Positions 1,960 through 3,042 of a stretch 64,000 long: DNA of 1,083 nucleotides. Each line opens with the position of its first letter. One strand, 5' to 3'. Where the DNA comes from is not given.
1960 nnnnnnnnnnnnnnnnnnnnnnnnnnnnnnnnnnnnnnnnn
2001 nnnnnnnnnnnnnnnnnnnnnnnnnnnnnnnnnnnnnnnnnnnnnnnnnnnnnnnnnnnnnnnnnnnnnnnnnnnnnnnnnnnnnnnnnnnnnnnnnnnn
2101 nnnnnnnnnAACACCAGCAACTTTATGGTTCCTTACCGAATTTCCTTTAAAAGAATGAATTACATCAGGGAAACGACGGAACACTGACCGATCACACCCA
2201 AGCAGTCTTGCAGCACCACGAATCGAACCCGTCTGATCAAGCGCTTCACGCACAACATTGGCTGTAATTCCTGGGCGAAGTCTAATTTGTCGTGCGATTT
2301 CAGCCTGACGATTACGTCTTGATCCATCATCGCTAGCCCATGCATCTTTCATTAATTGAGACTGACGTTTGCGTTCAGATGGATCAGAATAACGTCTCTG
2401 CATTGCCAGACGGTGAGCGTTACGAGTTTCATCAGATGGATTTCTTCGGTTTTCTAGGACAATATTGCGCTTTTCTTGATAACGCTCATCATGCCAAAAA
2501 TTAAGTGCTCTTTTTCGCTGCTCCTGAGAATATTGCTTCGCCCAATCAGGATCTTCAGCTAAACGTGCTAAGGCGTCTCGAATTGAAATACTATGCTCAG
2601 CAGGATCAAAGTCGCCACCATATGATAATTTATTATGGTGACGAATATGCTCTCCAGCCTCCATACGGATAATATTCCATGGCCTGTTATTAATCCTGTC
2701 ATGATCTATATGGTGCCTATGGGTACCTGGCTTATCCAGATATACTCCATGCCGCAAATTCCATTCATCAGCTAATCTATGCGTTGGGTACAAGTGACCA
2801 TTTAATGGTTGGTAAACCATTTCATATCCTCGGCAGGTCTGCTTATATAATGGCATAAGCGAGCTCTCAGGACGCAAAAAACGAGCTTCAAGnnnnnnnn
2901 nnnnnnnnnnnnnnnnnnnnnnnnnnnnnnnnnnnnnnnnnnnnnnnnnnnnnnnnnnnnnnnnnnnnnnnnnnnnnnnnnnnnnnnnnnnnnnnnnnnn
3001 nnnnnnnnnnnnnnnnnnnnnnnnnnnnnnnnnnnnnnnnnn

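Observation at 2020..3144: dCTP deaminase (dcd) is split by a 375-aa intein carrying an HNH homing endonuclease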

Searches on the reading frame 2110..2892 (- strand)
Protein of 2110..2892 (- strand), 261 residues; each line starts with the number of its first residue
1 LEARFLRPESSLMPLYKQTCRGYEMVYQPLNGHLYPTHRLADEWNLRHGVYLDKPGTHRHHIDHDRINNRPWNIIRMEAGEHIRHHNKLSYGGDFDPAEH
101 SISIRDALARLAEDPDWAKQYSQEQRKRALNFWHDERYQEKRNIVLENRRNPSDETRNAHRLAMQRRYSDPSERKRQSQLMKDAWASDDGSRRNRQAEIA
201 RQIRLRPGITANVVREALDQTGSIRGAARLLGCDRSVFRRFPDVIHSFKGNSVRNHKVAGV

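Call 6: search_protein_families(library=pfam, proteins=[window:2110-2892:-], max_evalue=10)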
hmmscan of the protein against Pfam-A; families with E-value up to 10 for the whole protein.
window:2110-2892:- (261 aa): 1 family
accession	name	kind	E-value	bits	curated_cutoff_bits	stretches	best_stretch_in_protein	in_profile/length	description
PF13518.12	HTH_28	-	0.045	14.3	25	1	212-240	4-31/52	Helix-turn-helix domain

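Call 46: predict_structure(alignment_id=A3)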
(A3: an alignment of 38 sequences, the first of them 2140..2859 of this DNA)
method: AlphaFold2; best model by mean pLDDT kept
length: 240 residues; sequences in the alignment: 38
mean_pLDDT: 78.6   pTM: 0.38
mean pLDDT of the five models: 78.6, 74.8, 70.5, 64.8, 63.7
residues with pLDDT >= 90: 14; 70-90: 191; 50-70: 27; < 50: 8
segments of 3 or more residues with pLDDT < 50: 1-6
pLDDT, mean of each block of 10 residues (from residue 1): 44 65 72 82 87 83 89 87 85 87 84 72 73 75 77 81 83 82 71 72 91 85 80 77
secondary structure, 60 per line:
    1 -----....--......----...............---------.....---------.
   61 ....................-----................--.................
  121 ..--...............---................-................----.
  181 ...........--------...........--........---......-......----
elements in order: E6-9 E12-17 E22-25 H26-36 E46-50 E63-67 H68-80 H86-101 H104-122 H125-139 H143-158 H160-175 H180-191 H200-210 H213-220 H224-229 H231-236

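Call 49: fold_search(model_id=the predicted structure, library=pdb)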
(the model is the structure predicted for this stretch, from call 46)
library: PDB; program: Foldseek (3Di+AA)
matches with E <= 10: 157; with E <= 0.001: 0
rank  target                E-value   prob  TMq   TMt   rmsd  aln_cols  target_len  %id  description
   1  1u3e_M                1.7e-02  0.99  0.26  0.34   4.5       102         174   20  DNA binding and cleavage by the HNH homing endonuclease I-HmuI (released 2004-08-31)
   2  1evw_A                4.4e-01  0.60  0.20  0.28   5.6        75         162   12  L116A MUTANT OF THE HOMING ENDONUCLEASE I-PPOI COMPLEXED TO HOMING SITE DNA. (released 2000-08-03)
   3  2o6m_A                7.1e-01  0.47  0.20  0.28   5.6        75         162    9  H98Q mutant of the homing endonuclease I-PPOI complexed with DNA (released 2007-10-30)
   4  1a74_A                9.1e-01  0.44  0.20  0.28   5.6        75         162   11  I-PPOL HOMING ENDONUCLEASE/DNA COMPLEX (released 1998-06-22)
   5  8yb6_A                1.1e+00  0.16  0.19  0.14  10.5       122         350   14  Type I-EHNH Cascade complex (released 2024-07-31)
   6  9sjn_A                1.3e+00  0.44  0.20  0.15   6.9        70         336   21  Type I-F_HNH variant Cascade target-free RNP, HNH domain in outwards position (released 2026-02-18)
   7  8wpa_A                1.5e+00  0.54  0.14  0.36   5.2        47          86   23  Crystal Structure of the Acinetobacter baumannii LysR family regulator AceR DNA-binding domain (H32) (released 2025-04-16)
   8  9siu_A                1.5e+00  0.44  0.19  0.14   7.1        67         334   16  Type I-F_HNH variant Cascade bound to dsDNA, HNH domain in outwards position (released 2026-02-18)
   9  8wpa_C                1.7e+00  0.57  0.14  0.36   4.1        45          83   24  Crystal Structure of the Acinetobacter baumannii LysR family regulator AceR DNA-binding domain (H32) (released 2025-04-16)
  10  1cyq_A                1.8e+00  0.23  0.19  0.26   4.5        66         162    9  INTRON ENCODED HOMING ENDONUCLEASE I-PPOI (H98A)/DNA HOMING SITE COMPLEX (released 1999-11-19)
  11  8w1p_G                2.0e+00  0.33  0.19  0.14   7.7        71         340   15  Structure of Selenomonas sp. Cascade (SsCascade) (released 2024-08-07)
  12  9iyz_C                2.0e+00  0.28  0.14  0.35   6.7        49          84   20  Crystal Structure of the Acinetobacter baumannii LysR family regulator AceR DNA-binding domain (P321) (released 2025-08-06)
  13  5y2v_B                2.2e+00  0.28  0.13  0.11   4.4        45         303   20  Strcutrue of the full-length CcmR complexed with 2-OG from Synechocystis PCC6803 (released 2017-12-27)
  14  9n9q_C                2.2e+00  0.03  0.13  0.12  27.4       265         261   10  Cryo-EM structure of the RNA-guided transcription complex (released 2025-12-24)
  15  8wpa_D                2.3e+00  0.44  0.14  0.33   4.1        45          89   24  Crystal Structure of the Acinetobacter baumannii LysR family regulator AceR DNA-binding domain (H32) (released 2025-04-16)
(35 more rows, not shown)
